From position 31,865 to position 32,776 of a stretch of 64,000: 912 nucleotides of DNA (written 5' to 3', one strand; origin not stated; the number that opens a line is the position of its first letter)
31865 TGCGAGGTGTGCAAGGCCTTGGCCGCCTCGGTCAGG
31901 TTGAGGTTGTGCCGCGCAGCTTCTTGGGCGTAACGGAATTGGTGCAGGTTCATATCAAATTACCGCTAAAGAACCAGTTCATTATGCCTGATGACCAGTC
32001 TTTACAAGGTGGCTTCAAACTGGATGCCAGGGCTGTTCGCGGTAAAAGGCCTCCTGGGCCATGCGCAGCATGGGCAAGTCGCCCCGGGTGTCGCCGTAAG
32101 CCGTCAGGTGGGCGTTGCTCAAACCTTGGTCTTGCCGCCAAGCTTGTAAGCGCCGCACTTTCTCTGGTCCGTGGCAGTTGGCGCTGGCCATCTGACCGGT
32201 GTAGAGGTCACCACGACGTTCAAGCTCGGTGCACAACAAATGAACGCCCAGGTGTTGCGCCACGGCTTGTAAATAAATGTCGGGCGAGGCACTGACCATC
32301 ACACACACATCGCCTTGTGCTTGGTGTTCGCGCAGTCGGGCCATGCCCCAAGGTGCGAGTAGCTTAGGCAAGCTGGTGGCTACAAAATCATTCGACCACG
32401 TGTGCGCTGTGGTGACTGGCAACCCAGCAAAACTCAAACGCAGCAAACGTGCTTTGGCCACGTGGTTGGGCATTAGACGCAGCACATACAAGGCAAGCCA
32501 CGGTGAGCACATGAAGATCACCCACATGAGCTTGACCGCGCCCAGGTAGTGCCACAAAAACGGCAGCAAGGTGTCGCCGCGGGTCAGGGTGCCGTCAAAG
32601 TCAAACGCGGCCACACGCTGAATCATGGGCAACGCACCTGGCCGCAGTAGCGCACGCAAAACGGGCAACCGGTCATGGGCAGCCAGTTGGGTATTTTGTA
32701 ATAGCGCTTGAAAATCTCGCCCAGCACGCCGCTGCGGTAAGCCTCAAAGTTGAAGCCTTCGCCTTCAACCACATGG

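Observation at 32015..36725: PAP2 / UbiA phosphoribosyltransferase / flippase-like / GT-C / HAD cluster: candidate polyprenyl-phospho-ribose glycosylation system lacking DprE1/E2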

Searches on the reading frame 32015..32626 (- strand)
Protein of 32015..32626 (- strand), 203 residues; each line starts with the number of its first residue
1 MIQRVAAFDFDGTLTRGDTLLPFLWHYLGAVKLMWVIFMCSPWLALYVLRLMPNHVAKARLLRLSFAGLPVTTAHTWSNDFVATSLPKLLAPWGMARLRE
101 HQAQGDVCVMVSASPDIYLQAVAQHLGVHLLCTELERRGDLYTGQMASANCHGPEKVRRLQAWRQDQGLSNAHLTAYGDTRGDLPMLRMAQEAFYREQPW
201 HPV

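Call 4: search_protein_families(library=pfam, proteins=[window:32015-32626:-], max_evalue=0.01)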
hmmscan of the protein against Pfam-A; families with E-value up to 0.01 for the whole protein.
window:32015-32626:- (203 aa): 2 families
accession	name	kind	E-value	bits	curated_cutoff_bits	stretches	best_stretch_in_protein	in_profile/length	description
PF12710.13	HAD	-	4.1e-42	145.2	27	1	6-188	1-189/189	haloacid dehalogenase-like hydrolase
PF00702.32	Hydrolase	-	1.9e-05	25.6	26.4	1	4-190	2-190/191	haloacid dehalogenase-like hydrolase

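Call 5: search_protein_families(library=ncbifam, proteins=[window:32015-32626:-], max_evalue=0.01)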
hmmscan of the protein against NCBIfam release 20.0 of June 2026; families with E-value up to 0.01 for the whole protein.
window:32015-32626:- (203 aa): 9 families
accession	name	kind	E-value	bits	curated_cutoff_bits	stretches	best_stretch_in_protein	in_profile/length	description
TIGR01490.1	HAD-SF-IB-hyp1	subfamily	1.5e-37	129.8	98.3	1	6-197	2-197/202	HAD-IB family hydrolase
TIGR01488.1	HAD-SF-IB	subfamily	6.4e-27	94.6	45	1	5-190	1-177/177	HAD-IB family phosphatase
NF052360.1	HolPasePseu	equivalog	1.7e-19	70.3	280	1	70-192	69-193/218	histidinol-phosphatase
NF052359.1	HolPaseNeis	equivalog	3e-09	36.9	400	1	92-193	91-197/221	histidinol-phosphatase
TIGR01545.1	YfhB_g-proteo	equivalog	3.3e-05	23.8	259.25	1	3-192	5-196/210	phosphatidylglycerophosphatase C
NF007821.0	PRK10530.1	equivalog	4.9e-05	22.7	274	1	152-190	196-234/272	pyridoxal phosphatase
NF006088.0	PRK08238.1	equivalog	0.00013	20.8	351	0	96-194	80-163/482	UbiA family prenyltransferase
TIGR00338.1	serB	equivalog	0.00058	19.5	144.15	1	102-191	98-188/219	phosphoserine phosphatase SerB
TIGR00099.1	Cof-subfamily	subfamily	0.0054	16.4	137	0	155-191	188-224/256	Cof-type HAD-IIB family hydrolase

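Call 36: search_protein_representatives(protein=window:32015-32626:-)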
Query: 203 residues. Proteins with E-value up to 0.001 (for the whole library): 5257; up to 1e-10: 1995; up to 1e-30: 61. The best 150 are listed.
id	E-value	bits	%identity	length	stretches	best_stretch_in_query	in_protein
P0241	1.5e-79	282.9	65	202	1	3-201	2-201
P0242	1.1e-54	201.7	54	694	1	4-201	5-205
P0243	1.3e-52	195.0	54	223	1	5-200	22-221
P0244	2.9e-46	174.2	45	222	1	4-201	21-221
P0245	3.1e-46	174.1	47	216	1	5-197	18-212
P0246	2.9e-44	167.6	47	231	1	5-201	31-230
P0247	3.0e-40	154.5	49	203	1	6-197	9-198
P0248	3.5e-40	154.3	46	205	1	5-199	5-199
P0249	5.9e-40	153.6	49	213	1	5-197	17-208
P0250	3.6e-39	151.0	43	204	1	2-195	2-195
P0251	3.8e-38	147.7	44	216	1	3-195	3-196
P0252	4.0e-38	147.6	42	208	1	5-198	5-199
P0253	5.7e-38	147.1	40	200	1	4-196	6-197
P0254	9.0e-38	146.4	45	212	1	3-195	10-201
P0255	1.1e-36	142.9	46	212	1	4-194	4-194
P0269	2.4e-34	135.3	43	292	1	5-197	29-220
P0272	6.7e-34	133.8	40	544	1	5-196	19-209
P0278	2.4e-33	132.0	43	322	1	3-196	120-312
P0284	1.1e-32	129.8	37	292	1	5-197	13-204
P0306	2.3e-30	122.2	38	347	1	4-197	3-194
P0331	3.6e-29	118.4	39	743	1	5-196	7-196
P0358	3.4e-28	115.1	34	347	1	4-196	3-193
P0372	1.5e-27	113.1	41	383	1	5-196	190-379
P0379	3.1e-27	112.0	34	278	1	5-196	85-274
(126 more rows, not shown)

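Call 37: search_protein_families(library=pfam, proteins=[P0242, P0272, P0331, P0306, P0358, P0372, P0278, P0269, P0284, P0379], max_evalue=0.001)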
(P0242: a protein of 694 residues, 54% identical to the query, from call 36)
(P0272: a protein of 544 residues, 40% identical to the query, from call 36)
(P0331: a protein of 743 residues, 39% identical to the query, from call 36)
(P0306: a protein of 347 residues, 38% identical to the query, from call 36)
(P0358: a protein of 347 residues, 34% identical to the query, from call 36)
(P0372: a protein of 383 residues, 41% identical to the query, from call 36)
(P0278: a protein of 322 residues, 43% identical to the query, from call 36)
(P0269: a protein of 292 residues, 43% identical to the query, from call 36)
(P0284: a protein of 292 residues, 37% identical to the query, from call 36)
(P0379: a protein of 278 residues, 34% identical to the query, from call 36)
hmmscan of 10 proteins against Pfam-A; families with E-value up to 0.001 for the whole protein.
P0242 (694 aa): 2 families
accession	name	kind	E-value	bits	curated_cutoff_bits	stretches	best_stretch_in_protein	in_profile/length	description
PF12710.13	HAD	-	2.4e-41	142.7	27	1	7-192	1-189/189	haloacid dehalogenase-like hydrolase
PF13231.12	PMT_2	-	5.1e-17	63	26.1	1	256-422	1-160/160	Dolichyl-phosphate-mannose-protein mannosyltransferase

P0272 (544 aa): 2 families
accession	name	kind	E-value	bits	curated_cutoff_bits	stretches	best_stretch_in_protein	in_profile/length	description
PF03706.18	LPG_synthase_TM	-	5.1e-40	138.2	33.4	1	243-530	1-302/302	Lysylphosphatidylglycerol synthase TM region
PF12710.13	HAD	-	8.9e-34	118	27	1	20-201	1-189/189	haloacid dehalogenase-like hydrolase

P0331 (743 aa): 1 family
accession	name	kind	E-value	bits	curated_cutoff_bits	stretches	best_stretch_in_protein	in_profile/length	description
PF12710.13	HAD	-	3e-34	119.6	27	1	9-187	2-188/189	haloacid dehalogenase-like hydrolase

P0306 (347 aa): 2 families
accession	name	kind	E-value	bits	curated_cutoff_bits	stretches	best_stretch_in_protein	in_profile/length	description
PF12710.13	HAD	-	1.1e-37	130.7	27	1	5-184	1-188/189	haloacid dehalogenase-like hydrolase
PF00702.32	Hydrolase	-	0.00099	20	26.4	0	5-186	4-189/191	haloacid dehalogenase-like hydrolase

P0358 (347 aa): 2 families
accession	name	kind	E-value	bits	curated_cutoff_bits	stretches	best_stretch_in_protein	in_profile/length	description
PF12710.13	HAD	-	6e-37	128.3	27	1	5-184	1-188/189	haloacid dehalogenase-like hydrolase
PF00702.32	Hydrolase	-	3.8e-05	24.6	26.4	1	4-187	3-190/191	haloacid dehalogenase-like hydrolase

P0372 (383 aa): 3 families
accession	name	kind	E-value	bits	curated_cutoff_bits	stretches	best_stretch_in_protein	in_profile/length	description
PF12710.13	HAD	-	2.3e-36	126.5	27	1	191-370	1-188/189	haloacid dehalogenase-like hydrolase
PF02342.23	TerD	-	7e-25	88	25.3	1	21-177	28-187/187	TerD domain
PF00702.32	Hydrolase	-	4.4e-07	30.9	26.4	1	191-373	4-190/191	haloacid dehalogenase-like hydrolase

P0278 (322 aa): 1 family
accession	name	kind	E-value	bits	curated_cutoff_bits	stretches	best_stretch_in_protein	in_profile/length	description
PF12710.13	HAD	-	1.4e-38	133.7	27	1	123-303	1-188/189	haloacid dehalogenase-like hydrolase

P0269 (292 aa): 2 families
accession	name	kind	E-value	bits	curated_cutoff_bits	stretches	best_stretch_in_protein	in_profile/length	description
PF12710.13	HAD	-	1.2e-42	146.9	27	1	30-210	1-188/189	haloacid dehalogenase-like hydrolase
PF00702.32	Hydrolase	-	7.5e-06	26.9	26.4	1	29-157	3-146/191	haloacid dehalogenase-like hydrolase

P0284 (292 aa): 1 family
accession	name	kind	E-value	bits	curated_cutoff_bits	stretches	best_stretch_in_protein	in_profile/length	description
PF12710.13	HAD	-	4.7e-37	128.7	27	1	14-194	1-188/189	haloacid dehalogenase-like hydrolase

P0379 (278 aa): 1 family
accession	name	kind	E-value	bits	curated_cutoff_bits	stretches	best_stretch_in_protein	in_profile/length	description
PF12710.13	HAD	-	1e-35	124.4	27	1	86-265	1-188/189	haloacid dehalogenase-like hydrolase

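Call 41: search_solved_structures(query=window:32015-32626:-, max_evalue=0.01, show_alignments=1)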
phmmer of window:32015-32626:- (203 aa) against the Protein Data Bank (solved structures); distinct sequences matched with E-value up to 0.01: 1.
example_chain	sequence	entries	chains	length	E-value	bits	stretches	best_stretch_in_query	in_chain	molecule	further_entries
3fvv_A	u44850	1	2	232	1.1e-09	41.6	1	61-189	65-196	uncharacterized protein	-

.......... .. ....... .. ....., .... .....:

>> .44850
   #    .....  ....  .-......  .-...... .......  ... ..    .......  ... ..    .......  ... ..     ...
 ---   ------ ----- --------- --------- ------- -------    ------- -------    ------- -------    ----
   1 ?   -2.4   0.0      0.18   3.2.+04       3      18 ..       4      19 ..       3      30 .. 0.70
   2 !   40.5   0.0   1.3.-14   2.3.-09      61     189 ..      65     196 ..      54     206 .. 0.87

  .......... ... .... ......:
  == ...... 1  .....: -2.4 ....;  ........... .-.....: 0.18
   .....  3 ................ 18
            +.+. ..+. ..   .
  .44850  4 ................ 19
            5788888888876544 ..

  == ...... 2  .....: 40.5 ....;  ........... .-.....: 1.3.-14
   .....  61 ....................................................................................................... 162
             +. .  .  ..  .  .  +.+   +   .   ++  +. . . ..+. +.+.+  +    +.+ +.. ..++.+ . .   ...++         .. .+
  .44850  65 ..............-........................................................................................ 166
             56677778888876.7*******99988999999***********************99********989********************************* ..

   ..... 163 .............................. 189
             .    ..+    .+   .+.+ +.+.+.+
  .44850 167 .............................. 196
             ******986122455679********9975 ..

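Call 67: find_related_loci(query=P0242, collection=metagenome_contigs, flank=8000)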
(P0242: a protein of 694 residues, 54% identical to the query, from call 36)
Query P0242 (694 aa) in metagenome_contigs; peptide patterns used: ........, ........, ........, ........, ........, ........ (x = any residue, [..] = any of these).
72 stretches matched a pattern; 12 encode a relative of the query (tblastn E <= 1e-3); 12 distinct loci.
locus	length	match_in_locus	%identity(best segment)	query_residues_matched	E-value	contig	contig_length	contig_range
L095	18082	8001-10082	67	2-692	0e+0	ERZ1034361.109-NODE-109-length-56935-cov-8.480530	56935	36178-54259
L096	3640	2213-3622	61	234-692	2e-158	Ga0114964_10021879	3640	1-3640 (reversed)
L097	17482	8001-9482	56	208-694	2e-142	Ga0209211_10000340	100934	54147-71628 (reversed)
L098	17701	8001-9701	51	138-691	5e-136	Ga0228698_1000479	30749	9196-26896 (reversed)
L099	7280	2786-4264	55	210-694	2e-133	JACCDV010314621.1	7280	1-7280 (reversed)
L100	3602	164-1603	46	218-683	1e-119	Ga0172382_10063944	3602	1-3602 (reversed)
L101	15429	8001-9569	38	211-685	2e-105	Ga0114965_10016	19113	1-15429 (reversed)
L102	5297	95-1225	53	325-694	5e-103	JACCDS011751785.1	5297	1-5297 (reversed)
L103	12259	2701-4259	37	217-685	7e-91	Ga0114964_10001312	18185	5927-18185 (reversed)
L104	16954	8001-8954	32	233-534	2e-27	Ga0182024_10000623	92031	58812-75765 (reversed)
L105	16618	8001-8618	33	226-437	6e-15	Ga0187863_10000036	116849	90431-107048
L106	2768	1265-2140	26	227-531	6e-13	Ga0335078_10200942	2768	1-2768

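Call 86: find_homologous_proteins(query=P0272, max_evalue=1e-20)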
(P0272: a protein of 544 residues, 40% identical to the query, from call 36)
Query P0272 (544 aa): 284 proteins with E <= 1e-20 among 8000 candidates; the best 120 are listed.
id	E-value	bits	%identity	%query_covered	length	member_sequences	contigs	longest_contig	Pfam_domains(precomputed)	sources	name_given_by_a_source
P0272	0.0e+0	1214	100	100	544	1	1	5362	PF03706.19,PF12710.14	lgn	-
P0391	6.4e-230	783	64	99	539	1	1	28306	PF03706.19,PF12710.14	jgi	-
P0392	5.6e-229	780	64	99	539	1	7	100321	PF03706.19,PF12710.14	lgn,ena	-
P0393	1.2e-228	779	67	94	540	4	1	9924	PF03706.19,PF12710.14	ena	-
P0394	1.2e-225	769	63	98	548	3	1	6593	PF03706.19,PF12710.14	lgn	-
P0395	9.9e-225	766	66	94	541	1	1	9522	PF03706.19,PF12710.14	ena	-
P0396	1.7e-224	765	66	94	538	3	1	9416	PF03706.19,PF12710.14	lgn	-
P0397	7.2e-224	763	63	98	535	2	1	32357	PF03706.19,PF12710.14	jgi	jgi:HAD superfamily hydrolase (TIGR01490 family)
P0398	9.0e-224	762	65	97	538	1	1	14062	PF03706.19,PF12710.14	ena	-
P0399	1.1e-223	762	63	100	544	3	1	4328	PF03706.19,PF12710.14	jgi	jgi:HAD superfamily hydrolase (TIGR01490 family)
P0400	1.1e-223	762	62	99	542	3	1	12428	PF03706.19,PF12710.14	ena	-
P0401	1.4e-223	762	63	99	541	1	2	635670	PF03706.19,PF12710.14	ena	-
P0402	1.6e-222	758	63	98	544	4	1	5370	PF03706.19,PF12710.14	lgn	-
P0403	1.9e-222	758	64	96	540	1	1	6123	PF03706.19,PF12710.14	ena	-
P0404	4.0e-222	757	64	97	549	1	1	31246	PF03706.19,PF12710.14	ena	-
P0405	9.8e-222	756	61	99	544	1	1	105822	PF03706.19,PF12710.14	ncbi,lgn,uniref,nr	ncbi:HAD-IB family hydrolase [Salinibacter ruber]|uniref:HAD-IB family hydrolase n=1 Tax=Salinibacte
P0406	1.0e-221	756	63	100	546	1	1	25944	PF03706.19,PF12710.14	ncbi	-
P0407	2.3e-221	754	65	96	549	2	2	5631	PF03706.19,PF12710.14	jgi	-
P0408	2.5e-221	754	62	99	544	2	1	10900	PF03706.19,PF12710.14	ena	-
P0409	3.3e-221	754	63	99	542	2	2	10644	PF03706.19,PF12710.14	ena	-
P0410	6.9e-221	753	63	97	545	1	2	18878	PF03706.19,PF12710.14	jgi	-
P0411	7.9e-221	753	63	99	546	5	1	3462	PF03706.19,PF12710.14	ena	-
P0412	2.0e-220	751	63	97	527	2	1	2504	PF03706.19,PF12710.14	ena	-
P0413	2.3e-220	751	63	98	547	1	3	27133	PF03706.19,PF12710.14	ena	-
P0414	2.6e-220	751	64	98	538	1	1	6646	PF03706.19,PF12710.14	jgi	jgi:HAD superfamily hydrolase (TIGR01490 family)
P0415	7.0e-220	750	63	96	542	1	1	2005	PF03706.19,PF12710.14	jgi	jgi:HAD superfamily hydrolase (TIGR01490 family)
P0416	7.1e-220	750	64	97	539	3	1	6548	PF03706.19,PF12710.14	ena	-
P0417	9.2e-220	749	63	97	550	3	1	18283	PF00702.33,PF03706.19,PF12710.14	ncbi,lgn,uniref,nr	ncbi:HAD-IB family hydrolase [Salinibacter ruber]|uniref:HAD-IB family hydrolase n=1 Tax=Salinibacte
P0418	2.5e-219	748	62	98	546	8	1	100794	PF03706.19,PF12710.14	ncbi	-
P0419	2.5e-219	748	63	98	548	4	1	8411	PF03706.19,PF12710.14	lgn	-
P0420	4.0e-219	747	63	96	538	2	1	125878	PF03706.19,PF12710.14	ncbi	-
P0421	1.6e-218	745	62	99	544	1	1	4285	PF03706.19,PF12710.14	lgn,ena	-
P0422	2.2e-218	745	62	97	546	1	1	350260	PF03706.19,PF12710.14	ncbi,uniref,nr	ncbi:HAD-IB family hydrolase [Salinibacter sp.]|uniref:HAD-IB family hydrolase n=1 Tax=Salinibacter 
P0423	2.8e-218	744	63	98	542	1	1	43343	PF03706.19,PF12710.14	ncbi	-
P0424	5.5e-218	743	63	95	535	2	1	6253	PF03706.19,PF12710.14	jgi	-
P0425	1.0e-217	742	63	98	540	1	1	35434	PF03706.19,PF12710.14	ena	-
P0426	2.2e-217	741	63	96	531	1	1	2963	PF03706.19,PF12710.14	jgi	jgi:HAD superfamily hydrolase (TIGR01490 family)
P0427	1.9e-215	735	63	94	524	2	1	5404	PF03706.19,PF12710.14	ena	-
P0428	2.9e-214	731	63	96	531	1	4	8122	PF03706.19,PF12710.14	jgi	jgi:HAD superfamily hydrolase (TIGR01490 family)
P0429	1.9e-205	702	60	97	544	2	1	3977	PF23270.2,PF03706.19,PF12710.14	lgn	-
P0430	2.2e-203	695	63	94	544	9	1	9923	PF03706.19,PF12710.14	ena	-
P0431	4.2e-201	688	60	99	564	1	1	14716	PF03706.19,PF12710.14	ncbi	-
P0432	7.4e-197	674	63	91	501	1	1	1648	PF03706.19,PF12710.14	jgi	jgi:HAD superfamily hydrolase (TIGR01490 family)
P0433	4.6e-195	668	58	98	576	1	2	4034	PF03706.19,PF12710.14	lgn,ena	-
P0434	5.7e-174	598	53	94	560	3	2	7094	PF03706.19,PF12710.14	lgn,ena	-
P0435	5.1e-171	588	51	98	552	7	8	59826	PF03706.19,PF12710.14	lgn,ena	-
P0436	1.1e-166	574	65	76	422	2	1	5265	PF03706.19,PF12710.14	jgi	jgi:uncharacterized membrane protein YbhN (UPF0104 family)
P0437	7.1e-155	535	50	95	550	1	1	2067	PF03706.19,PF12710.14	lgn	-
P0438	2.4e-144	500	46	96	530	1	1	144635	PF03706.19,PF12710.14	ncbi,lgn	-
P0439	1.6e-142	494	48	98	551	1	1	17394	PF03706.19,PF12710.14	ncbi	ncbi:HAD-IB family hydrolase [Trichothermofontia sp.]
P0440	2.5e-140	487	48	98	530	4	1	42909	PF03706.19,PF12710.14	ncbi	-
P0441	4.2e-138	480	44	98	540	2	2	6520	PF23270.2,PF03706.19,PF12710.14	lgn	-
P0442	9.1e-138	479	48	97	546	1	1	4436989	PF03706.19,PF12710.14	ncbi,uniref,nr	ncbi:HAD-IB family hydrolase [Trichothermofontia sichuanensis B231]|uniref:HAD-IB family hydrolase n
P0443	2.0e-137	477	44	98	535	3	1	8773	PF03706.19,PF12710.14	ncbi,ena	-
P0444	5.5e-136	473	46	95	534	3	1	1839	PF03706.19,PF12710.14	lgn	-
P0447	5.1e-133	463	47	97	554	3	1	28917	PF03706.19,PF12710.14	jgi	-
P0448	1.7e-132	461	43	98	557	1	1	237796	PF03706.19,PF12710.14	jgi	-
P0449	1.9e-132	461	43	98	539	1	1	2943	PF03706.19,PF12710.14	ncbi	-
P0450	3.5e-132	460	47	95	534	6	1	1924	PF03706.19,PF12710.14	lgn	-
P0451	3.3e-131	457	47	95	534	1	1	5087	PF03706.19,PF12710.14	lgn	-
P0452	5.0e-131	456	47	94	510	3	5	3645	PF03706.19,PF12710.14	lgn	-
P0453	5.1e-128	446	44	95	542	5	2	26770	PF03706.19,PF12710.14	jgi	jgi:HAD superfamily hydrolase (TIGR01490 family)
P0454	3.1e-127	444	43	95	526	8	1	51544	PF23270.2,PF03706.19,PF12710.14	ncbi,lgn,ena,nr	ncbi:MAG: HAD-IB family hydrolase [Cyanobacteria bacterium QH_1_48_107]|nr:MAG: HAD-IB family hydrol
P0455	5.7e-127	443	45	96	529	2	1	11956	PF03706.19,PF12710.14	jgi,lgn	jgi:HAD superfamily hydrolase (TIGR01490 family)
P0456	2.4e-121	424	41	97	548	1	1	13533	PF03706.19,PF12710.14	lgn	-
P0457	3.2e-119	417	44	95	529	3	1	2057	PF03706.19,PF12710.14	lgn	-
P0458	3.0e-117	411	40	97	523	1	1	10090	PF03706.19,PF12710.14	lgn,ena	-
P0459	5.1e-110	387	40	94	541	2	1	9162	PF03706.19,PF12710.14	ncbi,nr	ncbi:MAG: HAD-IB family hydrolase [Leptolyngbya sp. SIO4C5]|nr:HAD-IB family hydrolase [Leptolyngbya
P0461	2.1e-92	329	57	51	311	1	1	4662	PF12710.14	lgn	-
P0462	1.7e-70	257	36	94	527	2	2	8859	PF03706.19,PF12710.14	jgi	jgi:glycosyltransferase 2 family protein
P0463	1.8e-69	253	34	94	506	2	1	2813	PF03706.19,PF12710.14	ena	-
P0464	3.8e-69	252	33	96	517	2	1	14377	PF03706.19,PF12710.14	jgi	jgi:glycosyltransferase 2 family protein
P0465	7.4e-68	248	33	95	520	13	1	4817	PF03706.19,PF12710.14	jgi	jgi:HAD superfamily hydrolase (TIGR01490 family)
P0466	2.6e-67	246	35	94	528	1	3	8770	PF03706.19,PF12710.14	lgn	-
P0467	1.3e-65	240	33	97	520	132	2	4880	PF03706.19,PF12710.14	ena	-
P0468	7.2e-65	238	34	95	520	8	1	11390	PF03706.19,PF12710.14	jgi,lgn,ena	-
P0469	1.4e-64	237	34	95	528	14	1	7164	PF03706.19,PF12710.14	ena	-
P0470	2.7e-64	236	32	95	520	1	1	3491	PF03706.19,PF12710.14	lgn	-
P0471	6.6e-64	235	33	96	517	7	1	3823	PF03706.19,PF12710.14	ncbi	-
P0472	4.0e-63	232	34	96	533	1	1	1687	PF03706.19,PF12710.14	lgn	-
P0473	3.1e-62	229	38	17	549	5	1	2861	PF03706.19,PF12710.14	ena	-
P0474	6.6e-60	222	34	95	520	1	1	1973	PF03706.19,PF12710.14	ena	-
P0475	2.6e-59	220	33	95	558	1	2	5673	PF03706.19,PF12710.14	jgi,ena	jgi:HAD superfamily hydrolase (TIGR01490 family)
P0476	5.8e-58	215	35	80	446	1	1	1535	PF03706.19,PF12710.14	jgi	jgi:uncharacterized protein (TIRG00374 family)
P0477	2.3e-56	210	30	95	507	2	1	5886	PF03706.19,PF12710.14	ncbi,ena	-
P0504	4.0e-45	173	30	96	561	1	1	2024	PF00702.33,PF03706.19,PF12710.14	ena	-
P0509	1.5e-44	171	30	94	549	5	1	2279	PF00702.33,PF03706.19,PF12710.14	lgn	-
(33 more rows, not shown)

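Call 87: find_encoding_contigs(protein=P0405, flank=7000, max_places=1)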
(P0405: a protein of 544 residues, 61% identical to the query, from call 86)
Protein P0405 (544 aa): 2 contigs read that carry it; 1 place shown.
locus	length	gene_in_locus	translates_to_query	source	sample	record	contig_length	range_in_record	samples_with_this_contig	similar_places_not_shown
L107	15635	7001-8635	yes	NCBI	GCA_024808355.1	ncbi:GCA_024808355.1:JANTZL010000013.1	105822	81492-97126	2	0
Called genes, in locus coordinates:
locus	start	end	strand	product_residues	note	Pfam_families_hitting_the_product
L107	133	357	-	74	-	PF16277:DUF4926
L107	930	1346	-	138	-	PF01850:PIN, PF13470:PIN_3 (weak)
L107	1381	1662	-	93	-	-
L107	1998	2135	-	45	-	-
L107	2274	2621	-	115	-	PF01934:HepT-like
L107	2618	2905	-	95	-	PF01909:NTP_transf_2, PF18765:Polbeta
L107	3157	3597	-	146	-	PF01850:PIN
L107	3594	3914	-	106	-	PF02604:PhdYeFM_antitox (weak)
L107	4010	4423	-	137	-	PF01370:Epimerase, PF16363:GDP_Man_Dehyd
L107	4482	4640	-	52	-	-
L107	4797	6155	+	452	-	PF01565:FAD_binding_4, PF04030:ALO (weak)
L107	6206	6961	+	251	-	PF00106:adh_short, PF08659:KR, PF13561:adh_short_C2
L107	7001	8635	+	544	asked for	PF12710:HAD, PF03706:LPG_synthase_TM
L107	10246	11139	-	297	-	PF01040:UbiA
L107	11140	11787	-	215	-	PF01370:Epimerase, PF04321:RmlD_sub_bind (weak), PF16363:GDP_Man_Dehyd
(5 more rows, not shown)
